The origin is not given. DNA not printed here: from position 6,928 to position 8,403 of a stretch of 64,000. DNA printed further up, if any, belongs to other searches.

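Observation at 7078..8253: Cassette-borne FAD monooxygenase, possible antibiotic-inactivating flavoenzyme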

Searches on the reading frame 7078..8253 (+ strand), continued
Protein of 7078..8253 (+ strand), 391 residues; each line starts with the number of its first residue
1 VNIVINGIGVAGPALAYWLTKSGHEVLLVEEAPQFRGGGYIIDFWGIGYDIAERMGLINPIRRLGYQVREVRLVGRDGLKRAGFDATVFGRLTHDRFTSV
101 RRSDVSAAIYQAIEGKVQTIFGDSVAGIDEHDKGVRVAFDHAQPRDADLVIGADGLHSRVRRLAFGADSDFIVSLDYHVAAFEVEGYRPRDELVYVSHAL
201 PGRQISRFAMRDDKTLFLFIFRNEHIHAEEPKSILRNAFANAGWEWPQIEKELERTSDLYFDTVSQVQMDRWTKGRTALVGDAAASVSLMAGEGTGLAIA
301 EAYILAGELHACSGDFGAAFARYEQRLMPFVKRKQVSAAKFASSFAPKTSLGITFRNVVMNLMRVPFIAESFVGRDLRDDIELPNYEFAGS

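Call 81: search_dna_similar(query=window:7078-8250:+, collection=plasmids, mode=protein, max_evalue=1e-40, max_rows=25)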
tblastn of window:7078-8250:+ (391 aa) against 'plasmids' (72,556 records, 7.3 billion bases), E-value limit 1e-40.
Records with a match: 166; places in all: 181; records where one place covers at least 80% of the query: 166.
Best place of each record, by identity: <60% 166.
By first word of the organism name: Streptomyces 84; Burkholderia 42; Sinorhizobium 9; Rhizobium 6; Tsukamurella 3; Shinella 3; Agrobacterium 3; Kitasatospora 2; Corynebacterium 2; Deinococcus 2; and 10 more.
By predicted mobility (MOB-suite, as given by PLSDB): non-mobilizable 89; mobilizable 67; conjugative 10.
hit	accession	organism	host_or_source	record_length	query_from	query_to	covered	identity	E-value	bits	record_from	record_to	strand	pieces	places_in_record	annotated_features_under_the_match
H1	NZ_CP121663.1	Rhizobium sp. CB3090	Gliricidia sp.,cell culture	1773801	1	388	99%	54.8%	1e-123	400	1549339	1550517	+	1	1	record has no annotation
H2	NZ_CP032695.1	Rhizobium jaguaris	Calliandra grandiflora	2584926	1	388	99%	54.7%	1e-127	412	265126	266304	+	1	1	none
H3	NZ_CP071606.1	Rhizobium binae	lentil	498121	1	387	99%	53.8%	2e-125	405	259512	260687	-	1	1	FAD-binding domain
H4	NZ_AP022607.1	Mycobacterium branderi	-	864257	1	386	99%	53.1%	9e-123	397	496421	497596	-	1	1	FAD-binding domain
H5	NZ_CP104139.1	Rhizobium sp. WSM1274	Vicia sp.,cell culture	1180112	1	387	99%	52.3%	2e-119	388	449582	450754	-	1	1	record has no annotation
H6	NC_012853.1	Rhizobium leguminosarum bv. trifolii WSM1325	-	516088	1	389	99%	51.8%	2e-119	388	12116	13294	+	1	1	FAD-binding domain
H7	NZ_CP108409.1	Kitasatospora sp. NBC_01300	-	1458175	1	385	98%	35.4%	9e-56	204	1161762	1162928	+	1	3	record has no annotation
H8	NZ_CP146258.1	Priestia megaterium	Nicotiana tabacum L.,Cell ...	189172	1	386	99%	34.9%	9e-68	239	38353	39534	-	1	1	FAD-dependent monooxygenase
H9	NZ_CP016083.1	Streptomyces sp. SAT1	Adenophora trachelioides Maxim.,single ...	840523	3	388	99%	34.8%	3e-55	203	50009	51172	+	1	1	FAD-dependent monooxygenase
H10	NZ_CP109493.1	Streptomyces sp. NBC_01435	-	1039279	2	368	94%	36.5%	3e-57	209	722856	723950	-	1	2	record has no annotation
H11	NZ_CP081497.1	Streptomyces sp. BHT-5-2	whole organism,plant soil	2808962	3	362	92%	37.2%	5e-56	205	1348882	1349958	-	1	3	none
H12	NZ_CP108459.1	Kitasatospora sp. NBC_01266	-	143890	2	387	99%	34.5%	8e-58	210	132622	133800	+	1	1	FAD-dependent monooxygenase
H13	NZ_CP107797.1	Streptomyces sp. NBC_00557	-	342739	2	389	99%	33.9%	1e-55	204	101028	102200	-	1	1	FAD-dependent monooxygenase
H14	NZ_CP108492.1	Streptomyces sp. NBC_01243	-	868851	3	389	99%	33.9%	4e-54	199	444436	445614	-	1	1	FAD-dependent monooxygenase | NUDIX domain-containing protein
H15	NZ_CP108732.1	Streptomyces sp. NBC_00987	-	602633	3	389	99%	33.9%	3e-53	197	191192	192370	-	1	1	FAD-dependent monooxygenase | NUDIX domain-containing protein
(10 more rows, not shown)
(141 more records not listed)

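Call 82: get_annotated_region(hit=H6, flank=6000)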
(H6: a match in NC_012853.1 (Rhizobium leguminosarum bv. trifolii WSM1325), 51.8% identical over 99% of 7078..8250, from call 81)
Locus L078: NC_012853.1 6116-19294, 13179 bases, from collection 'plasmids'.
description: Rhizobium leguminosarum bv. trifolii WSM1325 plasmid pR132503, complete sequence
organism: Rhizobium leguminosarum bv. trifolii WSM1325 (NCBI taxid 395491)
taxonomy: Bacteria; Pseudomonadota; Alphaproteobacteria; Hyphomicrobiales; Rhizobiaceae; Rhizobium; Rhizobium leguminosarum; Rhizobium leguminosarum bv. trifolii WSM1325
host: -; source: -; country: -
typing (MOB-suite, as given by PLSDB): conjugative; replicon rep_cluster_32; relaxase MOBQ; mating-pair formation MPF_T
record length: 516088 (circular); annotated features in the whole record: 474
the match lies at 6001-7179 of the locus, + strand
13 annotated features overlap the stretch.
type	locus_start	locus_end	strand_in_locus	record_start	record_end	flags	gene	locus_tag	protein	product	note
CDS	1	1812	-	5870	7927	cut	-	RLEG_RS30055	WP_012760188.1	response regulator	GO:0000160 - phosphorelay signal transduction system [Evidence IEA]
CDS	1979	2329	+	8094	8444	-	-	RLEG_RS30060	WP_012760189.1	VanZ family protein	-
CDS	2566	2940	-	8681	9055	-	-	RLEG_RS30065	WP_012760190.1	hypothetical protein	-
CDS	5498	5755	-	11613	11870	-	-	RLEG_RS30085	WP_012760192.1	DUF982 domain-containing protein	-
CDS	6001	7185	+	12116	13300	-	-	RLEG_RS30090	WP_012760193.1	FAD-binding domain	-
CDS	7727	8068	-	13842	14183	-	-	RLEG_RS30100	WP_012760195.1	hypothetical protein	-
CDS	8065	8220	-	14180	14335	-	-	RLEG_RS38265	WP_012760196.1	hypothetical protein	-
CDS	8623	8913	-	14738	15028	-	-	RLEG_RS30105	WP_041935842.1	hypothetical protein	-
CDS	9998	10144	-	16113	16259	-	-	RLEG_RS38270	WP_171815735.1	hypothetical protein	-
CDS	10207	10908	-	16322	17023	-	-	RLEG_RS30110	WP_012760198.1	DUF1223 domain-containing protein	-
CDS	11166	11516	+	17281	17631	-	-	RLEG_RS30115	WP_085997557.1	thioredoxin family protein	-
CDS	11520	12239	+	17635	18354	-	-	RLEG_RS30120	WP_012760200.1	cytochrome c biogenesis protein CcdA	GO:0017004 - cytochrome complex assembly [Evidence IEA]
CDS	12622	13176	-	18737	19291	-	-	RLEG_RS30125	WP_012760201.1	hypothetical protein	-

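Call 83: get_annotated_region(hit=H4, flank=6000)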
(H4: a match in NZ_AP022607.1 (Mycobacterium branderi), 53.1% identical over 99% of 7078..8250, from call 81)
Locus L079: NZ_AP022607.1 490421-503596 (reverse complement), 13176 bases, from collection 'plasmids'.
description: Mycobacterium branderi strain JCM 12687 plasmid pJCM12687
organism: Mycobacterium branderi (NCBI taxid 43348)
taxonomy: Bacteria; Actinomycetota; Actinomycetes; Mycobacteriales; Mycobacteriaceae; Mycobacterium; Mycobacterium branderi
host: -; source: -; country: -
typing (MOB-suite, as given by PLSDB): non-mobilizable
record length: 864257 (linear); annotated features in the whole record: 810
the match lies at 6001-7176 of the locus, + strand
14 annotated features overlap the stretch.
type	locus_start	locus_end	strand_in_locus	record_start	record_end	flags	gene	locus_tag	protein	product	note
CDS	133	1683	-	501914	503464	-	-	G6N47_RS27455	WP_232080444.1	DUF389 domain-containing protein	-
CDS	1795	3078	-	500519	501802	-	-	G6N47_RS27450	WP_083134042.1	PPE domain-containing protein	-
CDS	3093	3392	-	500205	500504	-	-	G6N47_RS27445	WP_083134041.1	PE family protein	-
CDS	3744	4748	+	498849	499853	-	-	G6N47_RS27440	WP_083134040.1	histidine kinase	GO:0000160 - phosphorelay signal transduction system [Evidence IEA]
CDS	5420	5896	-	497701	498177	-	-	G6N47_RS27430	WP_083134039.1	STAS/SEC14 domain-containing protein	-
CDS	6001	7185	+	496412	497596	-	-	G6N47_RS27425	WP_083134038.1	FAD-binding domain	-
CDS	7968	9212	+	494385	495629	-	-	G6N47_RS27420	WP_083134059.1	PPE family protein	-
CDS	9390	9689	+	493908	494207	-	-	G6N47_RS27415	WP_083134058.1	PE family protein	-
CDS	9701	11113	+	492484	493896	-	-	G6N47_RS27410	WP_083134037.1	PPE family protein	-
CDS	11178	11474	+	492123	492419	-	-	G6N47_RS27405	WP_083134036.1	WXG100 family type VII secretion target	-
CDS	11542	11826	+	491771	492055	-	-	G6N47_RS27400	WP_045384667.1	WXG100 family type VII secretion target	-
CDS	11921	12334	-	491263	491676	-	-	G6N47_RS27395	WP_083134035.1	helix-turn-helix domain-containing protein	-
CDS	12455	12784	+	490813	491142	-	-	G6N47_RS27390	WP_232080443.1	hypothetical protein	-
CDS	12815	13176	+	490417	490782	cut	-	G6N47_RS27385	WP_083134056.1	STAS/SEC14 domain-containing protein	-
